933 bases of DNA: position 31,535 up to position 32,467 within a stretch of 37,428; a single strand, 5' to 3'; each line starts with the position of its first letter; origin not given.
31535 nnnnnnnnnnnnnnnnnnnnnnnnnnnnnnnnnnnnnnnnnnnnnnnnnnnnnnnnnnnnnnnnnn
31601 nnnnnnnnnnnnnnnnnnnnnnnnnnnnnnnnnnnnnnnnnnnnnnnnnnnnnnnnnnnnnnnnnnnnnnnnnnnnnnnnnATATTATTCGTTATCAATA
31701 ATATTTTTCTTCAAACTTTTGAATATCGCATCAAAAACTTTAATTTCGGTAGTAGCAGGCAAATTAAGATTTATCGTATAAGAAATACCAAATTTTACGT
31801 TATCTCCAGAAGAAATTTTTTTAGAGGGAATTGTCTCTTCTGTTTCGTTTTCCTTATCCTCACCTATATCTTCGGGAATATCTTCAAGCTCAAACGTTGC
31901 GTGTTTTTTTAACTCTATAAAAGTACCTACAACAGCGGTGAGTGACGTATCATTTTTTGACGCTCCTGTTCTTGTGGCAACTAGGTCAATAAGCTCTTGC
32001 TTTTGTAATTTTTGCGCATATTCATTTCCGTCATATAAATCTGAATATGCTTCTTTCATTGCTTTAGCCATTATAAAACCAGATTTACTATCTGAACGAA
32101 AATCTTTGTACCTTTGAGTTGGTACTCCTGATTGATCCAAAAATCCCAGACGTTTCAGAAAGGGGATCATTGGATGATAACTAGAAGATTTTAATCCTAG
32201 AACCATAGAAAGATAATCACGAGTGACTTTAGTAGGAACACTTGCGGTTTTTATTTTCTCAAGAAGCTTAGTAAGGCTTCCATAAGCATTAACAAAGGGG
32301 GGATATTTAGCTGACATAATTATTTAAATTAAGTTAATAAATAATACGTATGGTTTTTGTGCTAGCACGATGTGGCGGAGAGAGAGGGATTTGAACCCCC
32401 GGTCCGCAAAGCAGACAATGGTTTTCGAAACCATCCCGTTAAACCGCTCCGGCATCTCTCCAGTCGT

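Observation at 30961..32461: Two-gene cassette next to tRNA-Ser: DUF5343-like protein plus Swt1-type HEPN RNase, a candidate uncharacterised defence or toxin module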

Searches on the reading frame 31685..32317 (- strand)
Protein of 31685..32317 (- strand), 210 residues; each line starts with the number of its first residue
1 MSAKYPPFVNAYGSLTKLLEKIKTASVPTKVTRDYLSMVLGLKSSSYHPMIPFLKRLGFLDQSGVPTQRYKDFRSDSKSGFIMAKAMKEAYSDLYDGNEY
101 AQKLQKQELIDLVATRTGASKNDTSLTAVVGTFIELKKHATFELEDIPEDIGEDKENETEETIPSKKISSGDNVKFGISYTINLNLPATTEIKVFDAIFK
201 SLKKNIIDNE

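Call 4: search_protein_families(library=pfam, proteins=[window:31685-32317:-], max_evalue=1)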
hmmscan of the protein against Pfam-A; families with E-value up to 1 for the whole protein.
window:31685-32317:- (210 aa): 1 family
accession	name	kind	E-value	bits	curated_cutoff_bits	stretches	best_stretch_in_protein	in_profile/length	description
PF17278.7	DUF5343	-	2.5e-44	151.4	27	1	7-145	1-138/140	Family of unknown function (DUF5343)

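Call 5: search_protein_families(library=padloc, proteins=[window:31685-32317:-], max_evalue=1)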
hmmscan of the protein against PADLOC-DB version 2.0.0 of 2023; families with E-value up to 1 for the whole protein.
window:31685-32317:- (210 aa): 2 families
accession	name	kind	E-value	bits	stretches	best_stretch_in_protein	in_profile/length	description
PDLC04589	PDC-M34A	-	1.8e-51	173.4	1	7-206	6-207/208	-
PDLC04588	PDC-M34A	-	1.2e-28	98.3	1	8-208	61-260/260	-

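Call 6: search_protein_families(library=ncbifam, proteins=[window:31685-32317:-], max_evalue=1)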
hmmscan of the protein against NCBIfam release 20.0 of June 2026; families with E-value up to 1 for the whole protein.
window:31685-32317:- (210 aa): 1 family
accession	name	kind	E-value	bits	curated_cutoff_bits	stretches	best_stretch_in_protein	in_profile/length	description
NF000411.1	Erm45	exception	0.057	13.2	525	1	13-112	129-223/245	23S rRNA (adenine(2058)-N(6))-methyltransferase Erm(45)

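Call 10: find_homologous_proteins(query=window:31685-32317:-)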
Query window:31685-32317:- (210 aa): 1148 proteins with E <= 0.001 among 1286 candidates; the best 120 are listed.
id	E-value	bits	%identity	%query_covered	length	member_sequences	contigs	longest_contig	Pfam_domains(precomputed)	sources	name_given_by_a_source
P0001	1.3e-130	451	100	100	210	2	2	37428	PF17278.8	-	-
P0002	1.6e-109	382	86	100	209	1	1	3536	PF17278.8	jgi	-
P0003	9.1e-108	376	85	100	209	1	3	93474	PF17278.8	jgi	-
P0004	3.2e-104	365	82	100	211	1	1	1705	PF17278.8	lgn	-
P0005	6.0e-99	348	77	100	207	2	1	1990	PF17278.8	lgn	-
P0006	8.5e-91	321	69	100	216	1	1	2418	PF17278.8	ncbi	-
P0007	1.0e-90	321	74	100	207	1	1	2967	PF17278.8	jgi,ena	-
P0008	2.9e-90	319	72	99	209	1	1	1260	PF17278.8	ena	-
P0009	6.3e-90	318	68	100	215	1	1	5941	PF17278.8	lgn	-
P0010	1.4e-89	317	72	98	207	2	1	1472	PF17278.8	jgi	jgi:hypothetical protein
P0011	4.6e-89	315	69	99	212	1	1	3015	PF17278.8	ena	-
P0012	5.9e-89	315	71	100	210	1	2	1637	PF17278.8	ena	-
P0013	2.4e-88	313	67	99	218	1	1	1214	PF17278.8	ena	-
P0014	3.1e-88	313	69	99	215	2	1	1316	PF17278.8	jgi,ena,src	-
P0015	3.5e-88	313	68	100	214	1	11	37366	PF17278.8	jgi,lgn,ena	-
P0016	3.5e-88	313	67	100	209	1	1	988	PF17278.8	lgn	-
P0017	4.3e-88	312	68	100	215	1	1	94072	PF17278.8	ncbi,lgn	-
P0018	4.4e-88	312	68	100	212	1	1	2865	PF17278.8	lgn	-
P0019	5.7e-88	312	70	100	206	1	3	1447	PF17278.8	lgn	-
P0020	2.2e-87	310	69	100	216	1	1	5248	PF17278.8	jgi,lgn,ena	-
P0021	4.1e-87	309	70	100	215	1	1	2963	PF17278.8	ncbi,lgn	-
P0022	6.4e-87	308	65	99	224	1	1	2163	PF17278.8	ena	-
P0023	1.5e-86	307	69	99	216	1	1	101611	PF17278.8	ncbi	ncbi:DUF5343 domain-containing protein [Patescibacteria group bacterium]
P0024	6.6e-86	305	67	100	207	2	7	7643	PF17278.8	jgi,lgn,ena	jgi:hypothetical protein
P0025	6.9e-86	305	68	100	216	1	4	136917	PF17278.8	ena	-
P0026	1.1e-85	304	68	100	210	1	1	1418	PF17278.8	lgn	-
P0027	5.8e-85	302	67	100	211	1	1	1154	PF17278.8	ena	-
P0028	1.5e-84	301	68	100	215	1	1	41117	PF17278.8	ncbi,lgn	-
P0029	2.2e-84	300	67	99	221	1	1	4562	PF17278.8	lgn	-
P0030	2.3e-84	300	67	100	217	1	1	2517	PF17278.8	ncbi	-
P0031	4.9e-84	299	68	100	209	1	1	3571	PF17278.8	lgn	-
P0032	5.0e-84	299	66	100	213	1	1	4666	PF17278.8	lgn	-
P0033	2.2e-83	297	64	100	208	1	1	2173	PF17278.8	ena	-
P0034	9.6e-83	295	65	100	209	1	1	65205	PF17278.8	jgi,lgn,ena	-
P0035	6.2e-82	292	65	100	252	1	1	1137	PF22784.2,PF17278.8,PF22785.2,PF00782.26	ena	-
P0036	4.9e-81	289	67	100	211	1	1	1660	PF17278.8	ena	-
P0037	5.5e-79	283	60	98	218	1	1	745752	PF17278.8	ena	-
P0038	6.9e-71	256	65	85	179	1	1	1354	PF17278.8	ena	-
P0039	4.2e-65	237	60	98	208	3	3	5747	PF17278.8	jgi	jgi:hypothetical protein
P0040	1.3e-63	232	58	100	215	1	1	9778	PF17278.8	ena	-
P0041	1.5e-63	232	55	98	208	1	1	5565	PF17278.8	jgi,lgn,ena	-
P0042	5.4e-63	230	57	98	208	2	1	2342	PF17278.8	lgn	-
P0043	6.5e-63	230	54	99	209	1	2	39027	PF17278.8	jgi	jgi:hypothetical protein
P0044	2.0e-62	229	56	100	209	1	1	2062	PF17278.8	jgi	jgi:hypothetical protein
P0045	2.6e-62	228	55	98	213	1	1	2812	PF17278.8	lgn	-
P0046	2.9e-62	228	56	99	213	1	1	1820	PF17278.8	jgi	jgi:hypothetical protein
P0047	4.2e-62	227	55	100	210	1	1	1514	PF17278.8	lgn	-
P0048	8.4e-62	226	52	98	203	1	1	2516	PF17278.8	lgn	-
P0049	9.7e-62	226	58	98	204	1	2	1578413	PF17278.8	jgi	jgi:Family of unknown function (DUF5343)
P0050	1.9e-61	225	54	99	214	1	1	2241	PF17278.8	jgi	jgi:hypothetical protein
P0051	2.0e-61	225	56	99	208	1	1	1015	PF17278.8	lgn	-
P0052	3.3e-61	225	56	98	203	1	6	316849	PF17278.8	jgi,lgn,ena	jgi:hypothetical protein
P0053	8.8e-61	223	56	99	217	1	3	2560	PF17278.8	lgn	-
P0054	9.6e-61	223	56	98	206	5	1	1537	PF17278.8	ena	-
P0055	1.6e-60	222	56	99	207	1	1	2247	PF17278.8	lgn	-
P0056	1.9e-60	222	55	98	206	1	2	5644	PF17278.8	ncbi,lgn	-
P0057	2.1e-60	222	55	99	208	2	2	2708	PF17278.8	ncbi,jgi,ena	-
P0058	2.3e-60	222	54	98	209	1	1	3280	PF17278.8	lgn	-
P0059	2.5e-60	222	54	99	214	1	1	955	PF17278.8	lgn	-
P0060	2.7e-60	222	55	100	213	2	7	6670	PF17278.8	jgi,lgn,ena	-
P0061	4.1e-60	221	57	98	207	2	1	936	PF17278.8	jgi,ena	-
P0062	4.2e-60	221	55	99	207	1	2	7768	PF17278.8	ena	-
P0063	7.2e-60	220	55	97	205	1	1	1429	PF17278.8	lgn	-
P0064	9.8e-60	220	56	97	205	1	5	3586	PF17278.8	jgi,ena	-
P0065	1.1e-59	220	53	98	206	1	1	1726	PF17278.8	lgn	-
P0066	1.2e-59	220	56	100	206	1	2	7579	PF17278.8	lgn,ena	-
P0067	1.2e-59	219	54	100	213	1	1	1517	PF17278.8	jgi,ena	jgi:hypothetical protein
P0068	1.5e-59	219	54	98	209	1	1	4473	PF17278.8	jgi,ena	-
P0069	1.7e-59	219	56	98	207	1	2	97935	PF17278.8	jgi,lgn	jgi:hypothetical protein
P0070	2.0e-59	219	53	98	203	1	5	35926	PF17278.8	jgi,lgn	jgi:hypothetical protein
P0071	2.2e-59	219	56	97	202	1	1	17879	PF17278.8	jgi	jgi:hypothetical protein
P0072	2.9e-59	218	53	99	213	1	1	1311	PF17278.8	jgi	jgi:hypothetical protein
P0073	3.0e-59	218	56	98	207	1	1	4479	PF17278.8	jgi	jgi:hypothetical protein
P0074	3.5e-59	218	54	98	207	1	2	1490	PF17278.8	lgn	-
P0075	3.9e-59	218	53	98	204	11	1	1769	PF17278.8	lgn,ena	-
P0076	4.7e-59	218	53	99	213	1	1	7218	PF17278.8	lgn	-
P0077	5.3e-59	217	53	99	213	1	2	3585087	PF17278.8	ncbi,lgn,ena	-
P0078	6.7e-59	217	52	99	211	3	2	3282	PF17278.8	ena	-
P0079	6.9e-59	217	53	99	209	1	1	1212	PF17278.8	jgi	jgi:hypothetical protein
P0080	7.2e-59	217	52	99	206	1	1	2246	PF17278.8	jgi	-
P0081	8.3e-59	217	54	97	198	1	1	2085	PF17278.8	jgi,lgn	-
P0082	8.6e-59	217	55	98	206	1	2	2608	PF17278.8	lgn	-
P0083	9.6e-59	217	53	98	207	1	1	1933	PF17278.8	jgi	jgi:hypothetical protein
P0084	9.6e-59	217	54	99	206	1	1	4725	PF17278.8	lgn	-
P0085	9.8e-59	216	53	98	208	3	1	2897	PF17278.8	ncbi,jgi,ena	-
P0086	1.0e-58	216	53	99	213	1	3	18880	PF17278.8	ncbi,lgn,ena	-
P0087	1.2e-58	216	54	99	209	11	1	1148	PF17278.8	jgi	-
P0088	1.3e-58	216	55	97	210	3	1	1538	PF17278.8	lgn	-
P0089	1.7e-58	216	54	98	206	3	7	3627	PF17278.8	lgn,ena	-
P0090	1.7e-58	216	53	98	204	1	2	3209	PF17278.8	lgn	-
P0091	2.6e-58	215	50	100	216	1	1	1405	PF17278.8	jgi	-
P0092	2.7e-58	215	52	99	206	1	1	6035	PF17278.8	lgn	-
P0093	4.1e-58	214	52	98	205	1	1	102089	PF17278.8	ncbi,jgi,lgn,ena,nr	ncbi:MAG TPA: DUF5343 domain-containing protein [Terriglobales bacterium]|nr:DUF5343 domain-containi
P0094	4.2e-58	214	53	99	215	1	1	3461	PF17278.8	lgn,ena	-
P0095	4.4e-58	214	52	99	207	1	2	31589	PF17278.8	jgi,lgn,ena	-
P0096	4.5e-58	214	53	100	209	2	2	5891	PF17278.8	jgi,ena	jgi:hypothetical protein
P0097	4.6e-58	214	53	98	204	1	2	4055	PF17278.8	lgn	-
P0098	4.8e-58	214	54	98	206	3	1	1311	PF17278.8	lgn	-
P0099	5.1e-58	214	51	98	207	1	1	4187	PF17278.8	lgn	-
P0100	5.6e-58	214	52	100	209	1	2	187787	PF17278.8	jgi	jgi:hypothetical protein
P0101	5.7e-58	214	55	96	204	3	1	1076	PF17278.8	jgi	jgi:hypothetical protein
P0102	7.1e-58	214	51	99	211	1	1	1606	PF17278.8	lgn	-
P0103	8.4e-58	213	51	98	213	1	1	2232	PF17278.8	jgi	jgi:hypothetical protein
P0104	9.4e-58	213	51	98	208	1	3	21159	PF17278.8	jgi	jgi:hypothetical protein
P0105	9.6e-58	213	54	97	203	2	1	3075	PF17278.8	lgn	-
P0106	1.2e-57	213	52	98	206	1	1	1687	PF17278.8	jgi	jgi:hypothetical protein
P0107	1.3e-57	213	53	98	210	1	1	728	PF17278.8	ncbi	-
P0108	1.3e-57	213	52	98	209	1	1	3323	PF17278.8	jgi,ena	-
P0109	1.3e-57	213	54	99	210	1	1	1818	PF17278.8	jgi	-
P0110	1.7e-57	212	51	98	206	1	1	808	PF17278.8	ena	-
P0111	2.2e-57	212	50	98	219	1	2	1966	PF17278.8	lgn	-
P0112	2.5e-57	212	51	99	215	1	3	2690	PF17278.8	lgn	-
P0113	2.8e-57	212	53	99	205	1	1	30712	PF17278.8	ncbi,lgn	ncbi:MAG: DUF5343 domain-containing protein [Sedimentisphaerales bacterium]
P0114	2.9e-57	212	50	99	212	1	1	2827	PF17278.8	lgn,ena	-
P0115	3.2e-57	212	54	97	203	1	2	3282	PF17278.8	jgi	jgi:hypothetical protein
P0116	3.9e-57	211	49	99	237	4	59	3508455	PF17278.8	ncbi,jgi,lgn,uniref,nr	ncbi:hypothetical protein OI25_6116 [Paraburkholderia fungorum]|uniref:DUF5343 domain-containing pro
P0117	4.2e-57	211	53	98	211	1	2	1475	PF17278.8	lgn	-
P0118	5.1e-57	211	51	98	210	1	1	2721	PF17278.8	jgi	jgi:hypothetical protein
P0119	5.3e-57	211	50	98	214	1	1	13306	PF17278.8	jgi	jgi:uncharacterized protein DUF5343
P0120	5.5e-57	211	53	99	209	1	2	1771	PF17278.8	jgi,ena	jgi:hypothetical protein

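Call 11: find_encoding_contigs(protein=P0003, flank=8000, max_places=3)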
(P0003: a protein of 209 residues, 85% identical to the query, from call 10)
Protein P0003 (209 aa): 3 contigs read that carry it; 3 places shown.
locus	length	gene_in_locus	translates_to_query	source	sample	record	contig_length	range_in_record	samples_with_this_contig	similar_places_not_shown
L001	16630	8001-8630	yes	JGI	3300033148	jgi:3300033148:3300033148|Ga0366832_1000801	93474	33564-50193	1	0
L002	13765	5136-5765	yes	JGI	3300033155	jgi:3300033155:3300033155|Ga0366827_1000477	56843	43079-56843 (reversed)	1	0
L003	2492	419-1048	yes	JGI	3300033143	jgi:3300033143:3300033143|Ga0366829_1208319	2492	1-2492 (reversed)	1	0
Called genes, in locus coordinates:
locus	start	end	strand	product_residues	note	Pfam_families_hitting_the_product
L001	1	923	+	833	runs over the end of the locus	PF02861:Clp_N, PF23569:NBD_SMAX1, PF00004:AAA, PF17871:AAA_lid_9, PF00004:AAA, PF07724:AAA_2, PF07728:AAA_5, PF10431:ClpB_D2-small, +5 more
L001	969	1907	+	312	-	PF18912:DZR_2 (faint)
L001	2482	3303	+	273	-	-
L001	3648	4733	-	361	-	PF02661:Fic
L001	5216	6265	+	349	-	PF01633:Choline_kinase, PF01636:APH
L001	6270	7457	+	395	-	-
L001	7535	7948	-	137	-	-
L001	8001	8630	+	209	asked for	PF17278:DUF5343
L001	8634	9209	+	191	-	PF18731:HEPN_Swt1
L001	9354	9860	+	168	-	-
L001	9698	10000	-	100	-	-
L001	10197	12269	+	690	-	PF17191:RecG_wedge, PF01336:tRNA_anti-codon (weak), PF04851:ResIII, PF00270:DEAD, PF00271:Helicase_C, PF22590:Cas3-like_C_2 (weak), PF19833:RecG_dom3_C (weak)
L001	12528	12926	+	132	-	PF01258:zf-dskA_traR (weak)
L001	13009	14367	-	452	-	PF18073:Zn_ribbon_LapB, PF03796:DnaB_C (weak), PF06745:ATPase, PF13481:AAA_25, PF23442:DUF7125 (faint), PF00004:AAA (faint), PF05362:Lon_C, PF13541:ChlI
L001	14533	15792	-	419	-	-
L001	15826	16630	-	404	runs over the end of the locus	PF18895:T4SS_pilin (weak)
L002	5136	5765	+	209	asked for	PF17278:DUF5343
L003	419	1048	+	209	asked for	PF17278:DUF5343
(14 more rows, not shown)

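Call 12: find_encoding_contigs(protein=P0023, flank=8000, max_places=2)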
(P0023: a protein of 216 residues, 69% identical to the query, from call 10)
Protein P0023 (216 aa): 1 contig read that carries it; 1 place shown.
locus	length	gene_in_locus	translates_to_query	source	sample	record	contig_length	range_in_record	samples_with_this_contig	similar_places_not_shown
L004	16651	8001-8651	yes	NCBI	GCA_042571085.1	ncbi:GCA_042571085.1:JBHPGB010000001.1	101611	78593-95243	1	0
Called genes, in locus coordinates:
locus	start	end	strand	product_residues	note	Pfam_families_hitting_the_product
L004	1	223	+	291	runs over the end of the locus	PF03690:MYG1_exonuc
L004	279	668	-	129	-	PF00072:Response_reg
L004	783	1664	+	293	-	PF03462:PCRF, PF00472:RF-1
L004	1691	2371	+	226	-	PF00005:ABC_tran, PF02463:SMC_N (faint), PF13304:AAA_21 (weak)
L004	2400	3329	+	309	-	PF18075:FtsX_ECD, PF02687:FtsX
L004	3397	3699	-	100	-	-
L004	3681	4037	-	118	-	-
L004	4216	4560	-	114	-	-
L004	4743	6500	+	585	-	PF06418:CTP_synth_N, PF00117:GATase, PF07722:Peptidase_C26 (weak)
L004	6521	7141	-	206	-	PF09997:DUF2238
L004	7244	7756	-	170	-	PF01464:SLT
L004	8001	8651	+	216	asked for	PF17278:DUF5343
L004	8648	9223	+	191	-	PF18731:HEPN_Swt1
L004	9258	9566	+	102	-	-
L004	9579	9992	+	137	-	-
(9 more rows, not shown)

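Call 14: find_related_loci(query=A1, collection=genome_contigs, flank=6000)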
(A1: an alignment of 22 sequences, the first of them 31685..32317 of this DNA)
Query A1 (210 aa) in genome_contigs; peptide patterns used: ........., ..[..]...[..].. (x = any residue, [..] = any of these).
447 stretches matched a pattern; 422 encode a relative of the query (tblastn E <= 1e-3); the best 80 are kept; 80 distinct loci.
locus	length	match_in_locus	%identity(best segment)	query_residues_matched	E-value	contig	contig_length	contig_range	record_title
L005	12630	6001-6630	68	2-210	3e-95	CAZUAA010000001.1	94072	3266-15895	MAG TPA_asm: uncultured Candidatus Saccharibacteria bacterium isolate SRP285395_co2_291 genome assembly, contig: NODE_27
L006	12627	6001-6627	69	4-210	8e-89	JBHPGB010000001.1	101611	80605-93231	Patescibacteria group bacterium isolate SAG AM-311-L09 NODE_1_length_101611_cov_32.674761, whole genome shotgun sequence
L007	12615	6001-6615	58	3-208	2e-68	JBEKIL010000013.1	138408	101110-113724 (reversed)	MAG: Bacteroidota bacterium isolate SPRUCE 29 SPRUCE_29_13, whole genome shotgun sequence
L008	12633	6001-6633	53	1-208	2e-68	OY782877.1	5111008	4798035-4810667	MAG: Candidatus Hydrogenedentes bacterium isolate 28e603e2-5466-4732-bb1a-a7370d5bccbd genome assembly, chromosome: 1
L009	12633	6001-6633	52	4-210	7e-66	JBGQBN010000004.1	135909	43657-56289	MAG: Terriglobia bacterium isolate OBJ2_061818_110_63 k141_2239769_length_135909_cov_27.4207, whole genome shotgun seque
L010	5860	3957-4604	50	1-210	1e-65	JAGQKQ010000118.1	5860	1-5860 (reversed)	MAG: Candidatus Omnitrophota bacterium isolate HKST-UBA08 NODE_118_length_5860_cov_3.505620, whole genome shotgun sequen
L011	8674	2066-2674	55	3-207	3e-65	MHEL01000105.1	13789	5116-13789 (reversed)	MAG: Nitrospirae bacterium RBG_19FT_COMBO_42_15 rbg_19ft_combo_scaffold_3783, whole genome shotgun sequence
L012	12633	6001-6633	53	1-208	1e-64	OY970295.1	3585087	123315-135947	MAG: Thermodesulfovibrionales bacterium isolate MFD01299.bin.c.3 genome assembly, chromosome: 1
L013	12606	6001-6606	52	3-207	3e-64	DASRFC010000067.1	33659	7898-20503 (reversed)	MAG TPA_asm: Terriglobales bacterium isolate SMAG_U10022 k141_140201, whole genome shotgun sequence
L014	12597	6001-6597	53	5-207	1e-63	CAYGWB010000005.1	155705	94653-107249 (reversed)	MAG TPA_asm: uncultured archaeon isolate ERP119294_co2_105 genome assembly, contig: k141_2997522, whole genome shotgun s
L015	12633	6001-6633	51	1-207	2e-63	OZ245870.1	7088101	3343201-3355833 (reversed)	MAG: Chryseolinea sp. isolate bc7d9e06-b512-4612-8540-2ade36375776 genome assembly, chromosome: 1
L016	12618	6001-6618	48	5-210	6e-63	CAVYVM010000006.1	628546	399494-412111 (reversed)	MAG: uncultured Acidobacteriaceae bacterium isolate MFD03346.bin.1.74 genome assembly, contig: contig_42535, whole genom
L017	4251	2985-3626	52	3-208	1e-62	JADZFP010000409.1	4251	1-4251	MAG: Saprospiraceae bacterium isolate SJ871 c_000001340714, whole genome shotgun sequence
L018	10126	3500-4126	49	1-207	4e-62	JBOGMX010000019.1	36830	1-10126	MAG: Candidatus Acidiferrales bacterium isolate TC-S_metabat2.bin.184 k127_4925440, whole genome shotgun sequence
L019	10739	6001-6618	50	3-207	2e-61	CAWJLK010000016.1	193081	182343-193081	MAG: uncultured Acidobacteriaceae bacterium isolate MFD05705.bin.2.20 genome assembly, contig: contig_73224, whole genom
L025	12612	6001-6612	51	7-207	4e-61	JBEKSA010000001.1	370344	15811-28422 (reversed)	MAG: Terracidiphilus sp. isolate SPRUCE 523 SPRUCE_523_1, whole genome shotgun sequence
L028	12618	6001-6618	48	3-207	3e-60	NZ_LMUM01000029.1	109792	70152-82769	Acidobacterium sp. S8 NODE_76_length_109734_cov_9.849554, whole genome shotgun sequence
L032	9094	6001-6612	48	5-210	4e-60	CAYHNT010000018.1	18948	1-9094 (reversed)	MAG TPA_asm: uncultured archaeon isolate ERP119705_co13_431 genome assembly, contig: NODE_3634_length_18948_cov_6.691473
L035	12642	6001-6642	50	3-208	9e-60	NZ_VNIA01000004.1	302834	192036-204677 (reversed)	Tenacibaculum adriaticum strain DSM 18961 Ga0215666_104, whole genome shotgun sequence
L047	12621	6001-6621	45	4-209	1e-55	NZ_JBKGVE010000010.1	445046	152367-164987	MAG: Aquirhabdus sp. isolate UTK.bins.188 k141_20781905, whole genome shotgun sequence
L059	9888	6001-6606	42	7-207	8e-51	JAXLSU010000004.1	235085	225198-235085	MAG: Gaiellales bacterium isolate STL-ACT43 C4.202.fa-4, whole genome shotgun sequence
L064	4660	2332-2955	42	1-207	3e-50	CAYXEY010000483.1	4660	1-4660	MAG TPA_asm: uncultured Planctomycetaceae bacterium isolate binchicken_co245_183 genome assembly, contig: NODE_26464_len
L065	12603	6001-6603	42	7-207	1e-49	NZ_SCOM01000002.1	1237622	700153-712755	Pseudomonas sp. F(2018) NODE_2_length_1237622_cov_120.341424, whole genome shotgun sequence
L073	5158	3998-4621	44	7-207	4e-49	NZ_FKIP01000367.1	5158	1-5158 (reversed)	Candidatus Entotheonella palauensis isolate egemina21, whole genome shotgun sequence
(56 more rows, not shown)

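Call 38: predict_structure(alignment_id=A3)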
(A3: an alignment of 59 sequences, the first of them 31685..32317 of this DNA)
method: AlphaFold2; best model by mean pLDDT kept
length: 210 residues; sequences in the alignment: 59
mean_pLDDT: 80.8   pTM: 0.64
mean pLDDT of the five models: 80.8, 79.0, 77.9, 77.2, 76.2
residues with pLDDT >= 90: 120; 70-90: 42; 50-70: 20; < 50: 28
segments of 3 or more residues with pLDDT < 50: 152-176
pLDDT, mean of each block of 10 residues (from residue 1): 78 86 94 93 89 95 96 94 95 93 94 93 91 94 65 37 35 50 73 83 70
secondary structure, 60 per line:
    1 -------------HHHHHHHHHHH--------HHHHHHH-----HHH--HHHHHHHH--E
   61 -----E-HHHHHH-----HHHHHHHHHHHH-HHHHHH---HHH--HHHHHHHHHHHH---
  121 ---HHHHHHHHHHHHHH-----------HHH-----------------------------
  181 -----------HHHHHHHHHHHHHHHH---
elements in order: H14-24 H33-39 H50-57 H68-73 H79-90 H92-97 H106-117 H124-137 H192-207

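Call 42: search_solved_structures(query=A3, max_evalue=10)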
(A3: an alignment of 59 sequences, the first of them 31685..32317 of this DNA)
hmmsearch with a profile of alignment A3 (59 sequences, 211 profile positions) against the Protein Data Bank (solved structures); distinct sequences matched with E-value up to 10: 1.
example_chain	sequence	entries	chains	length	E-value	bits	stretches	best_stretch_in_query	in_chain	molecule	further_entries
7mq8_NB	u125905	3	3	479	2.9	10.9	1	73-186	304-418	Something about silencing protein 10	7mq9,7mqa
